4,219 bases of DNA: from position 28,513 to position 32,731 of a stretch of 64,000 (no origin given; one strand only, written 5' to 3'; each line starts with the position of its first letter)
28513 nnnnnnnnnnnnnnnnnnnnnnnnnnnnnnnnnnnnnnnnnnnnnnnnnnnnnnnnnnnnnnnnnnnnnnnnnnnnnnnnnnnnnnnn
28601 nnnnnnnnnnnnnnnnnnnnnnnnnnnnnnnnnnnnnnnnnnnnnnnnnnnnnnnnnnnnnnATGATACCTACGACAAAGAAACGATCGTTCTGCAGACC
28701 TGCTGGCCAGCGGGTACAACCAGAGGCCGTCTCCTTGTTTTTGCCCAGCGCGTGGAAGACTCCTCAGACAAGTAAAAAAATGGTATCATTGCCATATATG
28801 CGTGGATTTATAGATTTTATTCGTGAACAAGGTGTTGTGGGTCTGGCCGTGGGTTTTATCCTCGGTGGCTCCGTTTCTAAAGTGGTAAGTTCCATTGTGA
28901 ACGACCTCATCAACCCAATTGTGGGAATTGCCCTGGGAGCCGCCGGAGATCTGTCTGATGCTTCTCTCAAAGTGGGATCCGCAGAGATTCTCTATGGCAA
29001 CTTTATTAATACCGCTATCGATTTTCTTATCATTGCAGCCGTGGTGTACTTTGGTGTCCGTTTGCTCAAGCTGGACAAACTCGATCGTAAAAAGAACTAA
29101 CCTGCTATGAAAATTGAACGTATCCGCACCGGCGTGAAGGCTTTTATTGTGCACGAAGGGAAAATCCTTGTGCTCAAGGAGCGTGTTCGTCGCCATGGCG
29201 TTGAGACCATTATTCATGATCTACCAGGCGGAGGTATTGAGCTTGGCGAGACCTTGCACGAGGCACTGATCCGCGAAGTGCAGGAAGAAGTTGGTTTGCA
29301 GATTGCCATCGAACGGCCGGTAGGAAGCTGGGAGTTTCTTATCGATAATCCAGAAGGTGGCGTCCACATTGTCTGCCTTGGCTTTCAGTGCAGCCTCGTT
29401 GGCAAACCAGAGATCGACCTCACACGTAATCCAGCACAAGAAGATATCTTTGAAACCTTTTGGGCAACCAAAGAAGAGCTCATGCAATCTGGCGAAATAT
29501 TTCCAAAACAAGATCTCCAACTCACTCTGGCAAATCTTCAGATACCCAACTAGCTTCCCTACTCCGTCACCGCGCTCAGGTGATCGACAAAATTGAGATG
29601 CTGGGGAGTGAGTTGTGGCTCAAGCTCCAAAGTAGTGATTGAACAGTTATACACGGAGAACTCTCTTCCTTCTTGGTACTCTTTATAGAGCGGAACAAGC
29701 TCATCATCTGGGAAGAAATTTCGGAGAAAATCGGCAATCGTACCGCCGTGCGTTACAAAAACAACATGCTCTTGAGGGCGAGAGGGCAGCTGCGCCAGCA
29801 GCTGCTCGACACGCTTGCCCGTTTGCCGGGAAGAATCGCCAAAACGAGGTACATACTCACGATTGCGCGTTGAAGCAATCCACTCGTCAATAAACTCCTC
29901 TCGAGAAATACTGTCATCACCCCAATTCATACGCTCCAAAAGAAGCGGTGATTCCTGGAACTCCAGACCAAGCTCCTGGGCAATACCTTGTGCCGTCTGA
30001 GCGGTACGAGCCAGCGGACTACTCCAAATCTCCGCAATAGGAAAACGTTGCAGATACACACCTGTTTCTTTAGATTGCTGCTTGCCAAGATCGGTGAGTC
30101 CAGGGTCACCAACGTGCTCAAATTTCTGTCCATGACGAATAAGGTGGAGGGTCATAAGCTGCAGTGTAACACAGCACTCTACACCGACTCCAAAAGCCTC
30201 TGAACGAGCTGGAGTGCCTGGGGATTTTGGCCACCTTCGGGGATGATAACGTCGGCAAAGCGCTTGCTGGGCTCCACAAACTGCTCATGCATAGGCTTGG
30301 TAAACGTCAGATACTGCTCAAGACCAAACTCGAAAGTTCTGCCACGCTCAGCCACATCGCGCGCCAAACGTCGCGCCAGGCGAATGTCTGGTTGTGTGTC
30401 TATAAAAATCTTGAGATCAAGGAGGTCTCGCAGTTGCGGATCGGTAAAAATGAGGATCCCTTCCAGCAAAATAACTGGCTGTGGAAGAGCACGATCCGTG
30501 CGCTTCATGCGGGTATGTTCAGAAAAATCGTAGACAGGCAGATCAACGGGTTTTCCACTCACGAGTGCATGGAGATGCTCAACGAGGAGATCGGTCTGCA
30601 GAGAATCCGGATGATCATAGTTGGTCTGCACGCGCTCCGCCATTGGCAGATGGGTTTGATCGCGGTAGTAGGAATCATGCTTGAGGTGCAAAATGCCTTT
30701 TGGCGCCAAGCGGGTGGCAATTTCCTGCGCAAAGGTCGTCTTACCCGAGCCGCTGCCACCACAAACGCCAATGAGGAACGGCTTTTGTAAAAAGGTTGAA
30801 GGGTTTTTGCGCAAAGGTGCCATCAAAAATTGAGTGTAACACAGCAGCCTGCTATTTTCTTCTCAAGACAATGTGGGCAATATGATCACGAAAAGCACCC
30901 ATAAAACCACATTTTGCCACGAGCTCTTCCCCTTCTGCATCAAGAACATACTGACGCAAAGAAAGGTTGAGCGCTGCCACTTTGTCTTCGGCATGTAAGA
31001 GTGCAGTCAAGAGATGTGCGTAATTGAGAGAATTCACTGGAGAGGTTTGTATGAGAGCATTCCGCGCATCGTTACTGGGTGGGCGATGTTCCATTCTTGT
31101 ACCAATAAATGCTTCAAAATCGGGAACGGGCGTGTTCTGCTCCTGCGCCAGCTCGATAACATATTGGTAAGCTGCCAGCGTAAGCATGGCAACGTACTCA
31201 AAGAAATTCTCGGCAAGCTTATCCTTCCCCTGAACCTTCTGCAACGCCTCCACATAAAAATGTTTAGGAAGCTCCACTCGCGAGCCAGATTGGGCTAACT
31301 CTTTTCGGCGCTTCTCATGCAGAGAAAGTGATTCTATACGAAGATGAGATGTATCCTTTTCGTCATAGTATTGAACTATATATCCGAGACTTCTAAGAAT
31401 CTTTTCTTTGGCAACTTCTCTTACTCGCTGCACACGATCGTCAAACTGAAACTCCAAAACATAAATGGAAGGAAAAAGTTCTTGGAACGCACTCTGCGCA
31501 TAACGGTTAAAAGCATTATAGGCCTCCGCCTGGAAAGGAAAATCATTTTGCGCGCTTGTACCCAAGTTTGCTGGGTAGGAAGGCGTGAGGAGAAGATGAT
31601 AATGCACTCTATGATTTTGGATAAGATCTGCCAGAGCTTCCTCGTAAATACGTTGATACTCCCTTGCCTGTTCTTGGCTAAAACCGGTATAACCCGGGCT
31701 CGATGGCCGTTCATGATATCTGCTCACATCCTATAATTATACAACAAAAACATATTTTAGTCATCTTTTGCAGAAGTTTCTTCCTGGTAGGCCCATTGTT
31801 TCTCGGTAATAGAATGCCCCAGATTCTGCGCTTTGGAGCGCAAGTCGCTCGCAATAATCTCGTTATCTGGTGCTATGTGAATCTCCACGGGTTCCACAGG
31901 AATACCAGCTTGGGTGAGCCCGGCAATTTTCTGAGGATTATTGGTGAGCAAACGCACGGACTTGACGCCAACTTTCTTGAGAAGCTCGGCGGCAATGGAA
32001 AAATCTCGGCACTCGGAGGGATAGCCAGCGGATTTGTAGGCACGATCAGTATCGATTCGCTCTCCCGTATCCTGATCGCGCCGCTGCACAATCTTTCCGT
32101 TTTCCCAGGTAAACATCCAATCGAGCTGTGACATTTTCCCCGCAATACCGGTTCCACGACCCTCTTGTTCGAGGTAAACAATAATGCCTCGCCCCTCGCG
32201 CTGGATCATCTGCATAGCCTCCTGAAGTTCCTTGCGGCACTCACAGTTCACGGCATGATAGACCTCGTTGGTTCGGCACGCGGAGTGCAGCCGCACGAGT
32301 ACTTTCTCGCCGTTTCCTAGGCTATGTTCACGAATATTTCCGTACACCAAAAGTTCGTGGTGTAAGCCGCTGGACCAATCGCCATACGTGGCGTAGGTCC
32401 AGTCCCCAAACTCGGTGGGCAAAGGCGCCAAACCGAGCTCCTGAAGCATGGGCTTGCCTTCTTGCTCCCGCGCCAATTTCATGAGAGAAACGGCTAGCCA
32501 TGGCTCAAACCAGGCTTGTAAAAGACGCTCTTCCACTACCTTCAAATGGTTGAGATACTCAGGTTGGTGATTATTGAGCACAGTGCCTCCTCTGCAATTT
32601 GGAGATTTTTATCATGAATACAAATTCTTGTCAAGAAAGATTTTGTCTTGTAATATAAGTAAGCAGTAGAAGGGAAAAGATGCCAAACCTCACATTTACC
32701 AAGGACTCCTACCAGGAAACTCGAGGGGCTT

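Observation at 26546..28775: Sortase plus PKD-repeat surface protein pair with a non-canonical sorting signal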

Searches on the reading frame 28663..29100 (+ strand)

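Call 3: search_protein_families(library=pfam, proteins=[window:28663-29100:+], max_evalue=0.1)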
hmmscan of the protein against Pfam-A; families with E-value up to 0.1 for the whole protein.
window:28663-29100:+ (145 aa): 1 family
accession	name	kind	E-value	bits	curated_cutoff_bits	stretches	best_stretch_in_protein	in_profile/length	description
PF01741.23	MscL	-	6e-22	78.7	27.4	1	46-139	2-97/123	Large-conductance mechanosensitive channel, MscL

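Call 4: search_protein_families(library=ncbifam, proteins=[window:28663-29100:+], max_evalue=0.1)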
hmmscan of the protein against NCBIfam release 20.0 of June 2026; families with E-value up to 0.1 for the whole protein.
window:28663-29100:+ (145 aa): 8 families
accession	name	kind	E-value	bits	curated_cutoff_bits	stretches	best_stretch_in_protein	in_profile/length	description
NF010558.0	PRK13953.1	equivalog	1.1e-21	77.2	197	1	47-136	6-94/128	large conductance mechanosensitive channel protein MscL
NF010560.0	PRK13955.1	equivalog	2e-21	76.3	180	1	49-144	5-97/132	large conductance mechanosensitive channel protein MscL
TIGR00220.1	mscL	equivalog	7.7e-19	68.2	71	1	46-144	2-99/127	large conductance mechanosensitive channel protein MscL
NF001842.0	PRK00567.1-3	equivalog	2.1e-18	66.7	146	1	46-135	2-93/147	large-conductance mechanosensitive channel protein MscL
NF001843.0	PRK00567.1-4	equivalog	5e-18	65.5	142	1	46-136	4-100/135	large-conductance mechanosensitive channel protein MscL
NF010557.0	PRK13952.1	equivalog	1.4e-16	60.9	159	2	46-103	4-60/142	large conductance mechanosensitive channel protein MscL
NF001841.0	PRK00567.1-1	equivalog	5.3e-13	49.3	225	1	45-144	3-106/137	large-conductance mechanosensitive channel protein MscL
NF010559.0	PRK13954.1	equivalog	1.3e-11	45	176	1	47-135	3-87/120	large conductance mechanosensitive channel protein MscL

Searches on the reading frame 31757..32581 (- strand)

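Call 46: search_protein_families(library=pfam, proteins=[window:31757-32581:-], max_evalue=0.001)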
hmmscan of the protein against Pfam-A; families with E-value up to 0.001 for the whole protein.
window:31757-32581:- (274 aa): 1 family
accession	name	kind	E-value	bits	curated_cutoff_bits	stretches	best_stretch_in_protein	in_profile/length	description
PF00925.25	GTP_cyclohydro2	-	1.2e-41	142.5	23.3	1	52-229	6-160/165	GTP cyclohydrolase II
